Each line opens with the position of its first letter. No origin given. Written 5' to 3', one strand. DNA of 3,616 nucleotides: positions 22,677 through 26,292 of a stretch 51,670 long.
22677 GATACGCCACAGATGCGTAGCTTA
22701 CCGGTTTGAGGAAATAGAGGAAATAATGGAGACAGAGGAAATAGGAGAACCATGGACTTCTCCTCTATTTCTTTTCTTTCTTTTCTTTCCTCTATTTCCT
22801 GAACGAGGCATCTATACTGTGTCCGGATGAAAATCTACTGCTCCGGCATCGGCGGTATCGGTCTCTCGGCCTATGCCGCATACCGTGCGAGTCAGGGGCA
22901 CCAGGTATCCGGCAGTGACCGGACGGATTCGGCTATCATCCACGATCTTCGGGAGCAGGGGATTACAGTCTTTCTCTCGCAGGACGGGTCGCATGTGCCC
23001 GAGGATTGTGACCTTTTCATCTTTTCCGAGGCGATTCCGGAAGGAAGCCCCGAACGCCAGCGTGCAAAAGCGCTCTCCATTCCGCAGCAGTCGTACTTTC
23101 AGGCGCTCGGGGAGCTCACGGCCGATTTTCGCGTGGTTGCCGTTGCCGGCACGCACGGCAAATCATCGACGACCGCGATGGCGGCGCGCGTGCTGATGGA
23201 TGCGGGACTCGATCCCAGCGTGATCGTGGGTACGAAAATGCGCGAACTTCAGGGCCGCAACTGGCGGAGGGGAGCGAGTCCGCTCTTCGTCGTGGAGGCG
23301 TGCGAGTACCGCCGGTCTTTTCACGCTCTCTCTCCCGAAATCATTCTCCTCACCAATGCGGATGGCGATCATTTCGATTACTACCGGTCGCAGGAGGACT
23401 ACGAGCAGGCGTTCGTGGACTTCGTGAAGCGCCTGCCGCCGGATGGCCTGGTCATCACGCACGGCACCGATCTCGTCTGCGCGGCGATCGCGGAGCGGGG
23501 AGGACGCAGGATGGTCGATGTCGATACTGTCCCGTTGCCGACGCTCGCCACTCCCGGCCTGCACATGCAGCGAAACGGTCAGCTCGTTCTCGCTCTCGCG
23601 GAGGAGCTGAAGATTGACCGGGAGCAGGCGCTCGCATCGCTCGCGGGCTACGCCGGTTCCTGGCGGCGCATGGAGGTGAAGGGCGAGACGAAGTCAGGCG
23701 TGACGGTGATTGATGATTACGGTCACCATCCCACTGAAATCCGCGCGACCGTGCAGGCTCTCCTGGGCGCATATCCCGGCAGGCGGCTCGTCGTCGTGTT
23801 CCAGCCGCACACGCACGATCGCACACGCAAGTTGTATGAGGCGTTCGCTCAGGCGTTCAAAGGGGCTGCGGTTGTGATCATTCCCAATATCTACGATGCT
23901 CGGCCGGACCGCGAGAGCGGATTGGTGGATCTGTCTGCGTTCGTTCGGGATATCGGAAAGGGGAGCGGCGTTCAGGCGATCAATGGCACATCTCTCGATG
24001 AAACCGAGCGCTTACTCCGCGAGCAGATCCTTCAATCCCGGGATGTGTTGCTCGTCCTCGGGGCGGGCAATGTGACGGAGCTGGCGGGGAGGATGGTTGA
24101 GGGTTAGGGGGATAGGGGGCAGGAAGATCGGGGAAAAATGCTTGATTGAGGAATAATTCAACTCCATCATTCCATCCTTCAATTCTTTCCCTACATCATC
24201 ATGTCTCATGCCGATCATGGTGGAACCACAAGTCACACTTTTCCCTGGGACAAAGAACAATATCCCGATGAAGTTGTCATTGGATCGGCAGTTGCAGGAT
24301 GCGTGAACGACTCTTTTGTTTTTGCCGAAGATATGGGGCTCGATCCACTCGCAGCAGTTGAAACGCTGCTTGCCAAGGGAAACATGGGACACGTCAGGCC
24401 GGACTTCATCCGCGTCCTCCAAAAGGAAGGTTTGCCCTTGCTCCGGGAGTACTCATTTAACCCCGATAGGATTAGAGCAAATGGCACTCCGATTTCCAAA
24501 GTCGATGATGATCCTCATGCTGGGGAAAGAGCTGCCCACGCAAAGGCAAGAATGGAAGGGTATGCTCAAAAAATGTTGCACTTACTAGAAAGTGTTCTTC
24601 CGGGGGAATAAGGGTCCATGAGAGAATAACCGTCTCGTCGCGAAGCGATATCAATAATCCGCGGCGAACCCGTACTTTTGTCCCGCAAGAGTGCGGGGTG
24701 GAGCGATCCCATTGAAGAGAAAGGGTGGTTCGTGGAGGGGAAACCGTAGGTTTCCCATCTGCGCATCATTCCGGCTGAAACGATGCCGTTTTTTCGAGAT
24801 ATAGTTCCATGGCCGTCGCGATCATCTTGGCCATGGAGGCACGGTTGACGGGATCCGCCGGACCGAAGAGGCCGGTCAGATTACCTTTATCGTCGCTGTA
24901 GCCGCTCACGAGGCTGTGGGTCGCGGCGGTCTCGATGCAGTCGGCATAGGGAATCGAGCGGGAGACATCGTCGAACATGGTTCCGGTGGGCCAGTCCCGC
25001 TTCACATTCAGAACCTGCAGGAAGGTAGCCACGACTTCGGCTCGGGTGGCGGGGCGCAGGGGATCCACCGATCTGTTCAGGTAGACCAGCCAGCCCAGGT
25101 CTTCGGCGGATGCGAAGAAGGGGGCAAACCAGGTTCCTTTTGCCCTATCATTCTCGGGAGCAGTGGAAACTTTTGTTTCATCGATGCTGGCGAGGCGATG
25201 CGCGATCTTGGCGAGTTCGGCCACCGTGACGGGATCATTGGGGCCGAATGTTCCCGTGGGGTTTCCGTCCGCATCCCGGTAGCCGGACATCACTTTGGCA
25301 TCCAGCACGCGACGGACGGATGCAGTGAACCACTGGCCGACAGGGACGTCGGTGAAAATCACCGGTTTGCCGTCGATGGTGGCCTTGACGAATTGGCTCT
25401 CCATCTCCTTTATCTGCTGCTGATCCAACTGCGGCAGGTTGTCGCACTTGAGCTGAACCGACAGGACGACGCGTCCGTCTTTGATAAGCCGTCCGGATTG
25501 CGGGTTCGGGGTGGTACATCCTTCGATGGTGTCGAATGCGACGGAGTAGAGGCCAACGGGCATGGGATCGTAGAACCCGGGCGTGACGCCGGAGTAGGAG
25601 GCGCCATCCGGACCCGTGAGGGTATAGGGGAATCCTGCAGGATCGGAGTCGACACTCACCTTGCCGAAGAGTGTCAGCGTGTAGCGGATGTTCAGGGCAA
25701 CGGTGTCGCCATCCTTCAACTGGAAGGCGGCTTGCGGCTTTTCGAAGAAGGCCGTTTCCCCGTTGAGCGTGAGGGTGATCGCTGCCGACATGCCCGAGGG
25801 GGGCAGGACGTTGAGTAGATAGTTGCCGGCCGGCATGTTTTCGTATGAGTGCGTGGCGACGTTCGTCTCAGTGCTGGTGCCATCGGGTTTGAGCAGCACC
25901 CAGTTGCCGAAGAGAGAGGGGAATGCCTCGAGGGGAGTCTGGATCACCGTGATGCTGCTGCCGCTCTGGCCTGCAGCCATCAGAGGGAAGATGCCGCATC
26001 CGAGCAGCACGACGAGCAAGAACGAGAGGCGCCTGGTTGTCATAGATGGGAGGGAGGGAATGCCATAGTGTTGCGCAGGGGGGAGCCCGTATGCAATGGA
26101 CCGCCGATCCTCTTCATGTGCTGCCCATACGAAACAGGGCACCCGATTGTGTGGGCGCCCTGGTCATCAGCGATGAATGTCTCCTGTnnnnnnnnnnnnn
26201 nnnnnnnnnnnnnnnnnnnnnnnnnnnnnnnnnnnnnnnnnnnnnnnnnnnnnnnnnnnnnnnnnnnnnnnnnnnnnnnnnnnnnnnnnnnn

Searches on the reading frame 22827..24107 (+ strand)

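Call 24: search_protein_families(library=pfam, max_evalue=0.001, proteins=[window:22827-24107:+])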
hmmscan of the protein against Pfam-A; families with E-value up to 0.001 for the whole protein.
window:22827-24107:+ (426 aa): 3 families
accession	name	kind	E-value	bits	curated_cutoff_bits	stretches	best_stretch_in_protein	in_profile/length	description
PF02875.26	Mur_ligase_C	-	5.4e-20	72.9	28.4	1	280-414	1-127/127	Mur ligase, glutamate ligase domain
PF01225.30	Mur_ligase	-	1.5e-18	67.4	21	1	3-102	2-95/95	Mur ligase family, catalytic domain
PF08245.18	Mur_ligase_M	-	2.8e-12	47.4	24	1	106-228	1-138/200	Mur ligase middle domain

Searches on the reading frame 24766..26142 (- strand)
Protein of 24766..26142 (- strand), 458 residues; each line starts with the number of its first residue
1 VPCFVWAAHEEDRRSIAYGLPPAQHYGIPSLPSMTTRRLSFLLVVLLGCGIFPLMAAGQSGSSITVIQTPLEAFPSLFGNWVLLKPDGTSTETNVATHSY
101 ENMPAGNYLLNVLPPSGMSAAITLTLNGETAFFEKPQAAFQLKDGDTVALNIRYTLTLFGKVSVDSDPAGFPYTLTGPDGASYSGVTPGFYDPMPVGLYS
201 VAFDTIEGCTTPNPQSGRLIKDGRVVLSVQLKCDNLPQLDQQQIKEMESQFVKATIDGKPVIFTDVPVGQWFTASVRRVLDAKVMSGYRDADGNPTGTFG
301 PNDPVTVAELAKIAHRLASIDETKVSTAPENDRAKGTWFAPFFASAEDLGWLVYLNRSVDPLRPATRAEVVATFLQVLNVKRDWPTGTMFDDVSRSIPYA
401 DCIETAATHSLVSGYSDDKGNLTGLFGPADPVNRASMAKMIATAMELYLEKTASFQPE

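Call 24: search_protein_families(library=pfam, max_evalue=0.001, proteins=[window:24766-26142:-])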
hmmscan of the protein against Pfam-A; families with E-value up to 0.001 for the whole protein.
window:24766-26142:- (458 aa): 1 family
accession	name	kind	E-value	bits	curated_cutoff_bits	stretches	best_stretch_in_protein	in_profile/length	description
PF00395.25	SLH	-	3.9e-12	46.4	20.8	1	390-438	2-44/44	S-layer homology domain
